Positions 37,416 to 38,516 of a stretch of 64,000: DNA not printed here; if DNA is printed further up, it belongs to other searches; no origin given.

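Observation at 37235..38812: Solo Cas4-like Fe-S PD-(D/E)XK nuclease sandwiched between duplicated genes for a very acidic 96-aa protein; a third copy lies 5 kb away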

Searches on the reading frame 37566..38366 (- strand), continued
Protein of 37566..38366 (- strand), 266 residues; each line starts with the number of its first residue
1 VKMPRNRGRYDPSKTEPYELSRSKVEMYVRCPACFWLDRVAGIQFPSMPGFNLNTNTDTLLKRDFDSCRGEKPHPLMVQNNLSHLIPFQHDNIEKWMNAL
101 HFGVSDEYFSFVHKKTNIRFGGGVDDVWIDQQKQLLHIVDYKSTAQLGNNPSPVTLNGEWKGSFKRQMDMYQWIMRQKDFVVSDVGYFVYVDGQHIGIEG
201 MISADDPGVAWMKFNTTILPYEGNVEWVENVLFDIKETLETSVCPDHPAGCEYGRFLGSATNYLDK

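Call 95: search_protein_families(library=pfam, proteins=[L103:24-2174:+, L103:2128-4974:+, L103:5735-7021:+, L105:779-3040:+, L105:3022-4962:+, L101:889-2010:+, L101:2027-3724:+, L101:3721-4944:+, L102:2-1612:+, L102:2493-3515:+], max_evalue=0.001)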
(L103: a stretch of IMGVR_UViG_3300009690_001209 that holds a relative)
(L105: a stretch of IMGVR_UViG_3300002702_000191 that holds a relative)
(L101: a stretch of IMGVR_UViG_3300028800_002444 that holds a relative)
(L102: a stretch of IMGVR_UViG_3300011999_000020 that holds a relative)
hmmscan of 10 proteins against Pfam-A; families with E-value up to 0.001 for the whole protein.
L103:24-2174:+ (716 aa): 4 families
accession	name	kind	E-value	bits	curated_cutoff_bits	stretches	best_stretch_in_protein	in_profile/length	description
PF07669.17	Eco57I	-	9.2e-28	97.9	25.3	1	165-416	1-171/171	Eco57I restriction-modification methylase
PF12950.13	TaqI_C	-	1.3e-21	77.4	26.5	1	531-647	5-118/118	TaqI-like C-terminal specificity domain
PF02384.22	N6_Mtase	-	2.5e-12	47.2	20.4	0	305-429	116-231/311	N-6 DNA Methylase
PF20473.4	MmeI_Mtase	-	2.8e-06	27.1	27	1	83-186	9-84/259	MmeI, DNA-methyltransferase domain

L103:2128-4974:+ (948 aa): 0 families

L103:5735-7021:+ (428 aa): 2 families
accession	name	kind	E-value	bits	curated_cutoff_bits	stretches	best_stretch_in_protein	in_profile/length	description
PF13365.12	Trypsin_2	-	9.7e-23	81.9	27.6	1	140-275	1-144/144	Trypsin-like peptidase domain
PF00089.32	Trypsin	-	5.6e-06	26.8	20.6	1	139-279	26-198/220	Trypsin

L105:779-3040:+ (753 aa): 4 families
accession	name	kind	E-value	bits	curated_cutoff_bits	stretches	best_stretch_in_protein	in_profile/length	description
PF13175.12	AAA_15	-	2.9e-26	93.4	32.1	1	1-443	1-374/374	AAA ATPase domain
PF13304.12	AAA_21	-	1.9e-11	45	27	2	29-55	4-26/304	AAA domain, putative AbiEii toxin, Type IV TA system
PF20469.4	OLD-like_TOPRIM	-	2.1e-10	41.4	23.2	1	496-573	1-67/67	Overcoming lysogenization defect protein-like, TOPRIM domain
PF02463.25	SMC_N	-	9.2e-05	22.4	40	1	3-406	2-187/220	RecF/RecN/SMC N terminal domain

L105:3022-4962:+ (646 aa): 5 families
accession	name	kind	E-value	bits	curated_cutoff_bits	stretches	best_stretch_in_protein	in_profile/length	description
PF00580.27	UvrD-helicase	-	1.2e-37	130.6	23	1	16-278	3-268/271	UvrD/REP helicase N-terminal domain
PF13245.12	AAA_19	-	1.9e-12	47.9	25.1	1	27-265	13-133/134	AAA domain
PF13361.12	UvrD_C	-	1e-07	32.1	25.6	1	518-637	239-349/350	UvrD-like helicase C-terminal domain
PF13538.12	UvrD_C_2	-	4.2e-05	23.8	27.4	0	615-634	33-52/52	UvrD-like helicase C-terminal domain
PF01443.25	Viral_helicase1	-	0.00038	20.8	21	0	29-50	2-23/228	Viral superfamily 1 RNA helicase core domain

L101:889-2010:+ (373 aa): 0 families

L101:2027-3724:+ (565 aa): 3 families
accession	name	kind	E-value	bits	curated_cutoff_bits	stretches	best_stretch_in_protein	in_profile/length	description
PF00176.29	SNF2-rel_dom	-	2.2e-20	73.4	24.9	1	123-381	17-286/290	SNF2-related domain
PF00271.37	Helicase_C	-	2.6e-09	37.8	23.5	1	401-507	4-110/110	Helicase conserved C-terminal domain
PF04851.21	ResIII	-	3.2e-05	24.3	22.5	1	111-209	8-109/164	Type III restriction enzyme, res subunit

L101:3721-4944:+ (407 aa): 0 families

L102:2-1612:+ (536 aa): 4 families
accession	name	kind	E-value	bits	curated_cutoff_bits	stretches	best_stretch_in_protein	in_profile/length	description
PF01935.23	DUF87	-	1.6e-22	81.2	23.2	1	115-319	12-218/220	Helicase HerA, central domain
PF05872.18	HerA_C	-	3.6e-12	46.1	22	1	397-503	255-363/502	Helicase HerA-like C-terminal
PF10412.15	TrwB_AAD_bind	-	0.0001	21.7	20.5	1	126-168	15-56/387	Type IV secretion-system coupling protein DNA-binding domain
PF12846.13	AAA_10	-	0.00064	19.3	27.5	0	126-168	21-62/362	AAA-like domain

L102:2493-3515:+ (340 aa): 3 families
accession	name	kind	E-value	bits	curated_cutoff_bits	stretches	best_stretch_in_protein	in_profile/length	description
PF01343.23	Peptidase_S49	-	1.1e-29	103.8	24.9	1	183-329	3-149/154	Peptidase family S49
PF25145.1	NfeD1b_N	-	2e-08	34.5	40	1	148-238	22-110/189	NfeD1b, N-terminal domain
PF01972.22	SDH_protease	-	0.00083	18.9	31.3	0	138-222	74-155/286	ClpP-like SDH-type serine proteinase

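Call 100: search_dna_similar(query=window:37566-38360:-, collection=plasmids, mode=protein, max_evalue=0.001, max_rows=12)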
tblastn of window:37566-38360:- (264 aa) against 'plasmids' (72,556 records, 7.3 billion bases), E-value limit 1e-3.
Records with a match: 1; places in all: 1; records where one place covers at least 80% of the query: 1.
Best place of each record, by identity: <60% 1.
By first word of the organism name: Flagellatimonas 1.
By predicted mobility (MOB-suite, as given by PLSDB): non-mobilizable 1.
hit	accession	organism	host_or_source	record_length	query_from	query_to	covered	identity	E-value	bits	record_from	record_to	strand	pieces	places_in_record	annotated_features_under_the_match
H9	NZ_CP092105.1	Flagellatimonas centrodinii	Dinoflagellate,cell culture,algal ...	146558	18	264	94%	28.8%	1e-27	118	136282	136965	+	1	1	PD-(D/E)XK nuclease family protein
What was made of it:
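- Tried and rejected: In plasmids there is one hit at 29% identity (call 100).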

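Call 105: search_protein_families(library=ncbifam, proteins=[L103:2128-4974:+, L101:3721-4944:+], max_evalue=0.01)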
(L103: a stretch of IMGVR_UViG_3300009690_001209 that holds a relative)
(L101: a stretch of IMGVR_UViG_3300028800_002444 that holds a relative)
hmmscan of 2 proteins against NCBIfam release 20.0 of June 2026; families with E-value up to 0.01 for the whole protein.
L103:2128-4974:+ (948 aa): 15 families
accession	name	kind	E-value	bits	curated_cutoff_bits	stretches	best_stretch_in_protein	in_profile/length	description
NF045780.1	TrlF_fam_ATP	equivalog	2.3e-149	499.9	350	1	16-942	1-943/944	TrlF family AAA-like ATPase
NF045781.1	Spaf1101_AAA_ATP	equivalog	1.2e-37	129.8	475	2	508-941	407-831/836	Spaf_1101 family AAA-like ATPase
NF042955.1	Ppl_antiphage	equivalog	3e-32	111.5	1000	1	287-940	198-880/882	anti-phage protein Ppl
NF040873.1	AztA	equivalog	1.6e-06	27.8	220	0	367-393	18-44/191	zinc ABC transporter ATP-binding protein AztA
TIGR04521.1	ECF_ATPase_2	equivalog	3.2e-05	23.1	330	0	367-391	31-55/279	energy-coupling factor transporter ATPase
NF008409.0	PRK11231.1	equivalog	0.00056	19.3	375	0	816-881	134-197/255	Fe(3+) dicitrate ABC transporter ATP-binding protein FecE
TIGR01277.1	thiQ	equivalog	0.0013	18.3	245.05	0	368-395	25-52/213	thiamine ABC transporter ATP-binding protein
NF010068.0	PRK13548.1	equivalog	0.0016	17.6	261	0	368-393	32-57/261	heme ABC transporter ATP-binding protein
NF007908.0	PRK10619.1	equivalog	0.0017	17.6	466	0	367-388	31-52/257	histidine ABC transporter ATP-binding protein HisP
TIGR01842.1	type_I_sec_PrtD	subfamily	0.0019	16.8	510.15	0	821-893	455-525/544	type I secretion system permease/ATPase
TIGR03375.1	type_I_sec_LssB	subfamily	0.0025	16.2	693.1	0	312-393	432-519/696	type I secretion system permease/ATPase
NF053840.1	MnTportMntADein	equivalog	0.0027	17.3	400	0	368-392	28-52/240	manganese ABC transporter ATP-binding protein MntA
NF008428.0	PRK11264.1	equivalog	0.0041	16.4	406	0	813-885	137-207/250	L-cystine ABC transporter ATP-binding protein TcyN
NF007090.0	PRK09544.1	equivalog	0.0044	16.5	306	0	816-899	116-197/251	zinc ABC transporter ATP-binding protein ZnuC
TIGR03873.1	F420-0_ABC_ATP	hypoth_equivalog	0.0081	15.4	372.4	0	366-393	26-53/256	putative F420-0 ABC transporter ATP-binding protein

L101:3721-4944:+ (407 aa): 0 families
